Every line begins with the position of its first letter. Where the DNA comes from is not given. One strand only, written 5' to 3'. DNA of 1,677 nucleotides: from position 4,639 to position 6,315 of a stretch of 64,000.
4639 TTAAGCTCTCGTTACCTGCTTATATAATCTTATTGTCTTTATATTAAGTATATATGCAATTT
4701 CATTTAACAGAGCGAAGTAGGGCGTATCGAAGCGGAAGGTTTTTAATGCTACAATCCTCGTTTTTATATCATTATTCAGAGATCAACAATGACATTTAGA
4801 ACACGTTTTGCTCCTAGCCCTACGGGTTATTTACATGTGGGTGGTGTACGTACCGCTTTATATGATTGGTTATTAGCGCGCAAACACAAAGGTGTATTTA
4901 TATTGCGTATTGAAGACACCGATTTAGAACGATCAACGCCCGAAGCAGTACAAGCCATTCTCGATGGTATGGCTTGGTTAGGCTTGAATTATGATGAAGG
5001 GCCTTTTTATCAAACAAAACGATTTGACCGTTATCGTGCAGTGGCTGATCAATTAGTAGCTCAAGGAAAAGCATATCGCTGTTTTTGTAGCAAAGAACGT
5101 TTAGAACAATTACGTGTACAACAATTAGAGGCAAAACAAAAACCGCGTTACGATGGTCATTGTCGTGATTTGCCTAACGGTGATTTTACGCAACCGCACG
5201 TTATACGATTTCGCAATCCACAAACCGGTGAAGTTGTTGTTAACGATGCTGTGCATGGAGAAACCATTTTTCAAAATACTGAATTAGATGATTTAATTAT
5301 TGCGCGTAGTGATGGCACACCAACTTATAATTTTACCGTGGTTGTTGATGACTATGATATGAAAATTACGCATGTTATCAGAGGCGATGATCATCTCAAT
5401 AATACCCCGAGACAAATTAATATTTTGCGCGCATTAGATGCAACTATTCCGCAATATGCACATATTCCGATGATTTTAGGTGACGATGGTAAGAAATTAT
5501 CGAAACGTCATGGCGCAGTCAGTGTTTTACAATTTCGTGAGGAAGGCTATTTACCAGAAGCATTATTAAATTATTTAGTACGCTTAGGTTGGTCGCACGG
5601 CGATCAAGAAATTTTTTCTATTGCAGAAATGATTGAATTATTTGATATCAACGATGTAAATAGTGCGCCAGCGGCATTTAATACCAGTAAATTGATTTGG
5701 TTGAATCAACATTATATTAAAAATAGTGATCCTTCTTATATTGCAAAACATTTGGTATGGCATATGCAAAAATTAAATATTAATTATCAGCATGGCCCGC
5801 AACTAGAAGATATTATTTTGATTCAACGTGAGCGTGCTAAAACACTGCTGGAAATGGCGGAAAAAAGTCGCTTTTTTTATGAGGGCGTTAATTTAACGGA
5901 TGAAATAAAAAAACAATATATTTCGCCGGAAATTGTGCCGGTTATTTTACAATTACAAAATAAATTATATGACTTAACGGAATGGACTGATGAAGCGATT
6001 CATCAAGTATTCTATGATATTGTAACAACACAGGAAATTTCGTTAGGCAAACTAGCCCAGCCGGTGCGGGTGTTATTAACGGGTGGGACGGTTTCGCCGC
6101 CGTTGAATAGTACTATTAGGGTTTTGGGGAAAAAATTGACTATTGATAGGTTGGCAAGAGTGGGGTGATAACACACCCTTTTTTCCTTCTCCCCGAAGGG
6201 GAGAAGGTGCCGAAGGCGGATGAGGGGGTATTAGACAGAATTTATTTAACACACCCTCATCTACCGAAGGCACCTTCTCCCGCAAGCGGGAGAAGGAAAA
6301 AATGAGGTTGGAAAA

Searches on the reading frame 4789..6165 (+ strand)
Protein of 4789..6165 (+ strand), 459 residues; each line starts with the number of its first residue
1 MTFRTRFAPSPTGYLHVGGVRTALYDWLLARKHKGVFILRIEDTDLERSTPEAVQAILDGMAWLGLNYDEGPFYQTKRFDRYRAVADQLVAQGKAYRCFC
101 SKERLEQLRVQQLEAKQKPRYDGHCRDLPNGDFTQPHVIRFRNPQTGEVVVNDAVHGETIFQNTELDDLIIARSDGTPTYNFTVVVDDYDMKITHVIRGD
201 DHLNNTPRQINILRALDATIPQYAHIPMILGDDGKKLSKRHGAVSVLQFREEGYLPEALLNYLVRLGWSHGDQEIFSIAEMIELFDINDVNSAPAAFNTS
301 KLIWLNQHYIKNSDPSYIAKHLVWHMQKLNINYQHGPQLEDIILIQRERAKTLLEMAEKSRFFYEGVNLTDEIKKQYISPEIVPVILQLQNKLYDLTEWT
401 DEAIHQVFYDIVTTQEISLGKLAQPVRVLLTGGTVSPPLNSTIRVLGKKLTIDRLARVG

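Call 61: search_protein_families(library=pfam, proteins=[window:4789-6165:+], max_evalue=0.001)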
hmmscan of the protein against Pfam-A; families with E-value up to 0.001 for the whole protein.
window:4789-6165:+ (459 aa): 2 families
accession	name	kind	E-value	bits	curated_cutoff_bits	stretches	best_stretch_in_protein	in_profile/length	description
PF00749.27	tRNA-synt_1c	-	1.2e-109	366.5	23.4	1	4-304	3-314/314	tRNA synthetases class I (E and Q), catalytic domain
PF19269.4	Anticodon_2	-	6.5e-28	98.3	23.6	1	325-457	9-139/141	Anticodon binding domain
